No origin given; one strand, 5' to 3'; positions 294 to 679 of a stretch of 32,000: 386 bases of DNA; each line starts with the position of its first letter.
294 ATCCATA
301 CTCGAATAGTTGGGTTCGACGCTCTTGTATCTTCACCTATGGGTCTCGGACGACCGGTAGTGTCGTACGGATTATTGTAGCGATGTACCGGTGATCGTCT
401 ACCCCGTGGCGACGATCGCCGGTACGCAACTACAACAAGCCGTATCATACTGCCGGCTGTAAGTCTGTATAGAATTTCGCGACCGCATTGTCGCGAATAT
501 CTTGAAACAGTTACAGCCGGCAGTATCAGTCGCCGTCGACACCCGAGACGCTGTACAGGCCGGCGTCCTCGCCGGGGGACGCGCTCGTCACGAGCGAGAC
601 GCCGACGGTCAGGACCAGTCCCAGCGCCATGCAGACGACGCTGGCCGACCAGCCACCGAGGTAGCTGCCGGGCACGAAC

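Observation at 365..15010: Family of ~81-nt nested palindromic elements sitting at gene 3' ends (five loci, two abutting)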

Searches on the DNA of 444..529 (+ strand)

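Call 12: search_dna_similar(query=window:444-529:+, collection=plasmids, mode=distant, max_evalue=0.01, max_rows=30)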
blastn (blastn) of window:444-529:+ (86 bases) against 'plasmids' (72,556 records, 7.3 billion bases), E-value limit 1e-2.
Records with a match: 9; places in all: 35; records where one place covers at least 80% of the query: 9.
Best place of each record, by identity: 90-95% 2; 80-90% 3; 60-80% 4.
By first word of the organism name: Halomicrobium 3; Haloarcula 3; Natribaculum 2; Haloplanus 1.
By predicted mobility (MOB-suite, as given by PLSDB): non-mobilizable 9.
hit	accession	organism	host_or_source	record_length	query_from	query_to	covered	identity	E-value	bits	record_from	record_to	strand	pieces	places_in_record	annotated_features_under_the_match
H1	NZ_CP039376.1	Halomicrobium mukohataei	-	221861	2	86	99%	90.6%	9e-25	118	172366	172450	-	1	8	none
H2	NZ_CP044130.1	Halomicrobium sp. LC1Hm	-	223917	2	85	98%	90.5%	3e-24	116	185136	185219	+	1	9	none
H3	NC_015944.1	Haloarcula hispanica ATCC 33960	-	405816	2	86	99%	84.7%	1e-17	96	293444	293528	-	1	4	M48 family metalloprotease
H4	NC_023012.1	Haloarcula hispanica N601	-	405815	2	86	99%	84.7%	1e-17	96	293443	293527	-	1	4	M48 family metalloprotease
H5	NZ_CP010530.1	Haloarcula sp. CBA1115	monoisolate,Solar salt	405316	2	86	99%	82.4%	5e-15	87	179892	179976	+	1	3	none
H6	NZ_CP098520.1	Haloplanus sp. HW8-1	cell culture,salt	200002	4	86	97%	75.9%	2e-7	61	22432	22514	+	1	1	none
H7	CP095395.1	Natribaculum longum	cell culture,saline soil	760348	2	86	99%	71.8%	4e-3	46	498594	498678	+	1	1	none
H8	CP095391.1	Natribaculum breve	cell culture,saline soil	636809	2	86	99%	71.8%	4e-3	46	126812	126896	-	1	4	none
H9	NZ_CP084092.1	Halomicrobium urmianum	cell culture,salt lake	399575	4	83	93%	72.5%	4e-3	46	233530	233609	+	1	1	universal stress protein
